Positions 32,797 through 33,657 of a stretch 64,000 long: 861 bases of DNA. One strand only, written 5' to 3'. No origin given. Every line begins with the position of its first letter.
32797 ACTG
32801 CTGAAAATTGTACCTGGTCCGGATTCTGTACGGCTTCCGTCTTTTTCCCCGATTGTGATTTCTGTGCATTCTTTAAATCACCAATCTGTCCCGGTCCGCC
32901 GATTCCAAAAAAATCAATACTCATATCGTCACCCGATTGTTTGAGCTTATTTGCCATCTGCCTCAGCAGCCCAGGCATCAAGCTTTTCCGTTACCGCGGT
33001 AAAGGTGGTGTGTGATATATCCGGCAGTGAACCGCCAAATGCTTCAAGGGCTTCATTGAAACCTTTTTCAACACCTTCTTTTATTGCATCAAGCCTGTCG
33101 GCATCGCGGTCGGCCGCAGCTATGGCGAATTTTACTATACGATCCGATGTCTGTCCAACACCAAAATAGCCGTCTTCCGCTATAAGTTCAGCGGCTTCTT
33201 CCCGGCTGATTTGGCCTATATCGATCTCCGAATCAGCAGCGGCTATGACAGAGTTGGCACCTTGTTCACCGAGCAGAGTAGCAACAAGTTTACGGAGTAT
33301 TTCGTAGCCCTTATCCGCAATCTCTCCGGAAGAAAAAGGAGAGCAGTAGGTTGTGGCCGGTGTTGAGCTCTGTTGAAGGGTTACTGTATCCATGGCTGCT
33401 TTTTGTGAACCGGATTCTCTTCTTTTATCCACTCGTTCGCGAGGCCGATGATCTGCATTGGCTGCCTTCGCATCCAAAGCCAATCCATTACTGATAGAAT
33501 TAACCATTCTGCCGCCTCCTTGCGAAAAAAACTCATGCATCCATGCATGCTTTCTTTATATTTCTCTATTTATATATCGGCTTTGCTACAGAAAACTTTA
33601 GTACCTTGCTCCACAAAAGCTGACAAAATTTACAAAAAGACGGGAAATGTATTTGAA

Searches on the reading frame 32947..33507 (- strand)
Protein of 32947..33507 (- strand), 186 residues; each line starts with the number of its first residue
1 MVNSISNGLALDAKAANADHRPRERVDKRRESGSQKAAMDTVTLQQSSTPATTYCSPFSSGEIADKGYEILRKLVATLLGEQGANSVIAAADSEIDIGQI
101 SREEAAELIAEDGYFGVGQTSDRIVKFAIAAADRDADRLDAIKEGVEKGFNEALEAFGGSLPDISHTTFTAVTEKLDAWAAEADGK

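Call 7: search_protein_families(library=pfam, proteins=[window:32947-33507:-], max_evalue=0.01)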
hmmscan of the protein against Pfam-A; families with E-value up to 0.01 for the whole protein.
window:32947-33507:- (186 aa): 1 family
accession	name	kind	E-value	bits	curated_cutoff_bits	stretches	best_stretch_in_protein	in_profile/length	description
PF18433.6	DUF5610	-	0.0023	18.9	26.4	1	135-158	67-90/117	Domain of unknown function (DUF5610)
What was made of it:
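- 32947..33507 (-): First gene of the operon: 186-aa DUF5610-like protein of unknown function (ATG 33505-33507). Weak Pfam DUF5610 hit, below cut-off (call 7).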

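Call 15: find_homologous_proteins(query=window:32947-33507:-, max_evalue=0.001)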
Query window:32947-33507:- (186 aa): 495 proteins with E <= 0.001 among 897 candidates; the best 120 are listed.
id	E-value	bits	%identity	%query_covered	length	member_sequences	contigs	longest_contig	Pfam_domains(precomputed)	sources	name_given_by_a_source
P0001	4.7e-109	380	98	100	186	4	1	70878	-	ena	-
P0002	8.6e-96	336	89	100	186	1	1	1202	-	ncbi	-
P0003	2.2e-95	335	88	100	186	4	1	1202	-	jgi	-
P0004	5.8e-60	220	61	100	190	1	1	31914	-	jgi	jgi:hypothetical protein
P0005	4.3e-59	217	60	99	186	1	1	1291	-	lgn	-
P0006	4.4e-57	211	58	99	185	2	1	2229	-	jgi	-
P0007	4.3e-56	207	58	100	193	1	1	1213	-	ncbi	-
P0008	7.5e-56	207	67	82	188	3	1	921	-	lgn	-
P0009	1.6e-54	202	58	100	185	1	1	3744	-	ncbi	-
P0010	2.1e-54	202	58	99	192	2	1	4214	-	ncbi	-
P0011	2.6e-54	202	58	98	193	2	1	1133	-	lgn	-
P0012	2.6e-53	198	56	100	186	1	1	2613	-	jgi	jgi:hypothetical protein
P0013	2.8e-53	198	55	99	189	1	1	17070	-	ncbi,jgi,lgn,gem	-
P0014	2.8e-53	198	56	99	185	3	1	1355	-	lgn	-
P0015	3.6e-53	198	57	99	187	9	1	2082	-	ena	-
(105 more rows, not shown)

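Call 17: find_related_loci(query=A2, collection=genome_contigs, flank=4000)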
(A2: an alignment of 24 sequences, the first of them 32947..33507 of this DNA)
Query A2 (186 aa) in genome_contigs; peptide patterns used: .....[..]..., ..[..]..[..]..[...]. (x = any residue, [..] = any of these).
363 stretches matched a pattern; 307 encode a relative of the query (tblastn E <= 1e-3); the best 80 are kept; 80 distinct loci.
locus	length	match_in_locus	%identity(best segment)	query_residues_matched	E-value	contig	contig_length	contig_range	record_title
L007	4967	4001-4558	58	1-182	3e-64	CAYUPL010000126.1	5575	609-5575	MAG TPA_asm: uncultured Desulfopila sp. isolate SRP141376_co3_410 genome assembly, contig: NODE_37466_length_5575_cov_11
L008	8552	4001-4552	55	1-184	3e-62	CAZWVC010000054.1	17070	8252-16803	MAG TPA_asm: uncultured Desulfocapsaceae bacterium isolate binchicken_co385_34 genome assembly, contig: NODE_2520_length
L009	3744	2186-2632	67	38-186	1e-61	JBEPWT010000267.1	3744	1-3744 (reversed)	MAG: Desulfopila sp. isolate 01_S196.semibin_refined.071 NODE_28335_length_3744_cov_1.662427:0-3744, whole genome shotgu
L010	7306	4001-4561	57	1-186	3e-56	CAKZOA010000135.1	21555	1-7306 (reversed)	MAG TPA_asm: uncultured Desulfobulbaceae bacterium isolate SRR4030105_bin.54_CONCOCT_v1.1_MAG genome assembly, contig: E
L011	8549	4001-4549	52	1-183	5e-54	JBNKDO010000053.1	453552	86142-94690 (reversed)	MAG: Desulfocapsaceae bacterium isolate F1.bin.35.orig k141_1878629, whole genome shotgun sequence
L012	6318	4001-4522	52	5-180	2e-50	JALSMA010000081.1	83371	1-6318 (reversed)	MAG: Desulfobulbaceae bacterium isolate 355-202_metabat2_scaf2bin.066 355-202_scaffold_83_c1, whole genome shotgun seque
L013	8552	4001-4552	49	1-180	4e-50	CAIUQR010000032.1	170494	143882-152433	MAG: uncultured delta proteobacterium isolate VK4_bin-1304 genome assembly, contig: bin-1304:032/155, whole genome shotg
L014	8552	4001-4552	51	1-180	3e-50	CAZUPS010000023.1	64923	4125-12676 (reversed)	MAG TPA_asm: uncultured Desulfocapsa sp. isolate binchicken_co47_206 genome assembly, contig: NODE_256_length_64923_cov_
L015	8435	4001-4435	62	40-184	9e-50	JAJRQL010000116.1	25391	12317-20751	MAG: Deltaproteobacteria bacterium isolate Dive100_bin10.55 k141_326033, whole genome shotgun sequence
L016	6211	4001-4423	59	40-180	3e-49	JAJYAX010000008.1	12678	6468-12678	MAG: Deltaproteobacteria bacterium isolate BP8.bin43 NODE_7603_length_12678_cov_1.430643, whole genome shotgun sequence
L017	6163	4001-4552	51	1-180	1e-48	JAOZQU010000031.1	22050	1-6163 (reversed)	MAG: Desulfocapsa sp. isolate GMC6_bin_5 GMC6_1689_length_22050_cov_10.036008, whole genome shotgun sequence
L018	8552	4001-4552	50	1-180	2e-48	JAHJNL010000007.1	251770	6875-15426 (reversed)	MAG: Proteobacteria bacterium isolate Old_saline_glass_biofilm.mb.15 Old_saline_glass_b.mb.15_k141_3601, whole genome sh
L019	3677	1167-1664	54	24-180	2e-48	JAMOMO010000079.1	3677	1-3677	MAG: Desulfobulbaceae bacterium isolate 4281-140_metabat1_scaf2bin.006 4281-140_scaffold_14625_c1, whole genome shotgun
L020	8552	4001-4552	50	1-180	6e-48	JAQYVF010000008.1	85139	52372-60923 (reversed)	MAG: Desulfocapsa sp. isolate Sva_acohol_bin16 k141_367398_length_85139_cov_242.9145, whole genome shotgun sequence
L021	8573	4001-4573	49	1-183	3e-48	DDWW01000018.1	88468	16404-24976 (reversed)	MAG TPA_asm: Desulfobulbaceae bacterium UBA2276 UBA2276_contig_192, whole genome shotgun sequence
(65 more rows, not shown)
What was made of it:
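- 32947..33507 (-): 495 homologues, all Desulfobulbales where a name is given (calls 15, 17).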

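Call 35: find_encoding_contigs(protein=P0001, flank=3000, max_places=6)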
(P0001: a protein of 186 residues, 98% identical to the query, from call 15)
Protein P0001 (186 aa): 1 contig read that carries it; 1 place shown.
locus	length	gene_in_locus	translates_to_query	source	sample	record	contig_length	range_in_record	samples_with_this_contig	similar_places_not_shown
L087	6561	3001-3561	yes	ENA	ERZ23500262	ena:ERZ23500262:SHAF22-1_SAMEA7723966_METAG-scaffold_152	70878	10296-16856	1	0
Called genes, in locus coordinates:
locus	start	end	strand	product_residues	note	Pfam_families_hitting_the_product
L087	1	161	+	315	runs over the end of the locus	PF08666:SAF, PF13144:ChapFlgA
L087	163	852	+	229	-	PF02107:FlgH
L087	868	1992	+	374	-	PF02119:FlgI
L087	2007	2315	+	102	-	PF10135:Rod-binding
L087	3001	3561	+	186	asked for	-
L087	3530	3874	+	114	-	PF04316:FlgM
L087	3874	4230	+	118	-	-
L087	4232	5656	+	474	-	PF22638:FlgK_D1, PF06429:Flg_bbr_C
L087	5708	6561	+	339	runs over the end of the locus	PF00669:Flagellin_N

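Call 36: find_encoding_contigs(protein=P0002, flank=3000, max_places=6)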
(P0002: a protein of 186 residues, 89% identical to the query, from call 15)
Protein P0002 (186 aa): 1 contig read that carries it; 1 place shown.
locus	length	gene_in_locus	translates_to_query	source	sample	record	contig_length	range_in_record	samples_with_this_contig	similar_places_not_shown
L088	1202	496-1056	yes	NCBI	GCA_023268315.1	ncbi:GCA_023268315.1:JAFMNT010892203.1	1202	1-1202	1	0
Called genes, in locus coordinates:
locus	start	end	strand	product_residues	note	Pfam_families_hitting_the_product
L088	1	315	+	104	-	?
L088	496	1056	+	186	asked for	-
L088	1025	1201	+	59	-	?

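Call 44: find_encoding_contigs(protein=P0003, flank=3000, max_places=6)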
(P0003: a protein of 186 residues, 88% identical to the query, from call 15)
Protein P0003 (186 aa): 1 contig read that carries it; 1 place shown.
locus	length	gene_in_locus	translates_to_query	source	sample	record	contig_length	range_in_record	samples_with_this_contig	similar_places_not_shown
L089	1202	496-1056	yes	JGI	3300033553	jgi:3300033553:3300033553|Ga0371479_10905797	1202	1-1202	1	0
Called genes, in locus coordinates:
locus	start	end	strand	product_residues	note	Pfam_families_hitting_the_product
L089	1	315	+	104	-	?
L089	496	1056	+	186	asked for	-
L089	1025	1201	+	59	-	?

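Call 49: search_protein_families(library=ncbifam, proteins=[window:32947-33507:-], max_evalue=0.01)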
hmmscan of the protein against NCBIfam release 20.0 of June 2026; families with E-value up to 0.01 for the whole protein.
window:32947-33507:- (186 aa): 0 families

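Call 55: search_solved_structures(query=A2, max_evalue=1, show_alignments=1)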
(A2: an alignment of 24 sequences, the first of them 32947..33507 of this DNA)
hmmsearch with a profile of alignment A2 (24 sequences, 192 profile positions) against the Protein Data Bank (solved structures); distinct sequences matched with E-value up to 1: 0.
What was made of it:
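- Tried and rejected: NCBIfam gave no hit (call 49) and a PDB sequence profile gave no hit (call 55).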

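Call 60: predict_structure(alignment_id=A2)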
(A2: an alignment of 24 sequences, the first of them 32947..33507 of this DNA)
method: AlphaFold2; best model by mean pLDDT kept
length: 186 residues; sequences in the alignment: 24
mean_pLDDT: 60.3   pTM: 0.43
mean pLDDT of the five models: 60.3, 58.6, 55.6, 55.1, 47.9
residues with pLDDT >= 90: 0; 70-90: 99; 50-70: 23; < 50: 64
segments of 3 or more residues with pLDDT < 50: 1-63
pLDDT, mean of each block of 10 residues (from residue 1): 30 31 30 29 29 36 59 72 68 71 72 72 80 76 82 78 80 84 68
secondary structure, 60 per line:
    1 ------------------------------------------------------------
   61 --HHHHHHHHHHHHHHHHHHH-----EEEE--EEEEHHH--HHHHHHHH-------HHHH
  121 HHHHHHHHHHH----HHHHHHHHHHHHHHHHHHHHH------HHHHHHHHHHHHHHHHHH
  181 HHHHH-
elements in order: H63-81 E87-90 E93-96 H102-109 H117-131 H136-156 H163-185
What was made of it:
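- Tried and rejected: AlphaFold gave mean pLDDT 60 with a disordered N-terminal 63 residues and a helical C-domain (call 60).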

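Call 62: fold_search(model_id=the predicted structure, library=pdb)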
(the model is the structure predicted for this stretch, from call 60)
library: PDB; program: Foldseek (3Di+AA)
matches with E <= 10: 91; with E <= 0.001: 0
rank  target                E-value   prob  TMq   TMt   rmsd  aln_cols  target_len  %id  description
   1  7o4l_1                2.7e-01  0.38  0.25  0.11  26.9       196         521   12  Yeast TFIIH in the expanded state within the pre-initiation complex (released 2021-06-16)
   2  1i6z_MODEL_1_A        1.8e+00  0.05  0.15  0.17  17.9       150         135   15  BAG DOMAIN OF BAG1 COCHAPERONE (released 2001-09-06)
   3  8g2z_1V               2.0e+00  0.07  0.17  0.13  44.0       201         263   11  48-nm doublet microtubule from Tetrahymena thermophila strain CU428 (released 2023-06-14)
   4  7qsk_p                2.1e+00  0.11  0.21  0.22  21.4       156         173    9  Bovine complex I in lipid nanodisc, Active-Q10 (released 2022-05-25)
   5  9giv_B                2.7e+00  0.10  0.21  0.27   9.5       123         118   13  Structure of the human mitochondrial pyruvate carrier inhibited by a UK5099-derivative (released 2025-05-07)
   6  9bxv_d                2.8e+00  0.08  0.20  0.22  20.3       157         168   10  Respiratory supercomplex I III (released 2025-08-06)
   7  7zpk_A                3.3e+00  0.15  0.24  0.05  19.4       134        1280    5  Mammalian Dicer in the "pre-dicing state" with pre-miR-15a substrate and TARBP2 subunit (released 2022-11-16)
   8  9t1m_B                3.5e+00  0.06  0.16  0.23  12.3       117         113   11  Nuclear export protein/Non-structural protein 2 (NEP/NS2) in complex with artificial alpha Rep protein (released 2025-11-12)
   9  6b0d_B                3.5e+00  0.06  0.21  0.24  15.2       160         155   14  An E. coli DPS protein from ferritin superfamily (released 2018-09-19)
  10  3tld_A                3.7e+00  0.09  0.24  0.28  12.3       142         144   15  Crystal Structure of Y29F mutant of Vitreoscilla hemoglobin (released 2014-04-16)
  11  9rve_D                3.9e+00  0.11  0.20  0.30  16.6       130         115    9  Structure of human 1918 influenza A polymerase heterotrimer in complex with 1918 NEP. (released 2025-12-24)
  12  6ra6                  3.9e+00  0.08  0.22  0.27  11.0       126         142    6  Ferric murine neuroglobin Gly-loop44-47/F106A mutant (released 2020-03-11)
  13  5xgo_A                4.1e+00  0.06  0.21  0.24  16.6       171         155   14  The Ferritin E-Domain: Toward Understanding Its Role in Protein Cage Assembly Through the Crystal Structure of a Maxi- (released 2018-02-28)
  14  7r44_p                4.4e+00  0.07  0.20  0.22  21.1       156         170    9  Bovine complex I in the presence of IM1761092, active class iv (Composite map) (released 2023-02-08)
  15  4hwh_E                4.6e+00  0.08  0.16  0.28   7.2        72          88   17  Crystal structure of ATBAG4 (released 2013-05-29)
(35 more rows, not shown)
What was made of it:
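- Tried and rejected: Foldseek against the PDB gave a best E of 0.27 (call 62).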

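Call 63: find_related_loci(query=window:32947-33507:-, collection=metagenome_contigs, flank=1500)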
Query window:32947-33507:- (186 aa) in metagenome_contigs; peptide patterns used: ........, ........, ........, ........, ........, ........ (x = any residue, [..] = any of these).
482 stretches matched a pattern; 63 encode a relative of the query (tblastn E <= 1e-3); 63 distinct loci.
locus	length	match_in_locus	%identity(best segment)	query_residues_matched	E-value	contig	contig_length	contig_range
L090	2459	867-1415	57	1-184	9e-63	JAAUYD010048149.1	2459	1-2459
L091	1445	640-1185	55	1-182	2e-61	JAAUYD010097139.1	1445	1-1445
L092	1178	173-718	54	1-182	7e-62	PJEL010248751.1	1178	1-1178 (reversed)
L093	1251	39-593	54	1-186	8e-60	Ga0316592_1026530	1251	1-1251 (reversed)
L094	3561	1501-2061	57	1-186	7e-57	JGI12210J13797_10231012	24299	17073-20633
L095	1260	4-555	54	1-185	6e-60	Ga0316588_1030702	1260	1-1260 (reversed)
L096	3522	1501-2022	52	5-180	4e-51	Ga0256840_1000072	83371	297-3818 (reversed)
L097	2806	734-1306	49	1-183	2e-50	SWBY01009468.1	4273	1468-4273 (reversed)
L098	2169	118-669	51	1-180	7e-50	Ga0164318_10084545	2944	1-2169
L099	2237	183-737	50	1-180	1e-48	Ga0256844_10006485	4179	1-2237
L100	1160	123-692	48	1-183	3e-51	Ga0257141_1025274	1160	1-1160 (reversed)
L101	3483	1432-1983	49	1-180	4e-47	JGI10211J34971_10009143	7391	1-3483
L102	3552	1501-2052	49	1-180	4e-47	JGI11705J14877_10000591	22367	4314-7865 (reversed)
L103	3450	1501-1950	53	34-183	1e-46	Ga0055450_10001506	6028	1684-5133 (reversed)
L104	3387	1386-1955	39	1-186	3e-43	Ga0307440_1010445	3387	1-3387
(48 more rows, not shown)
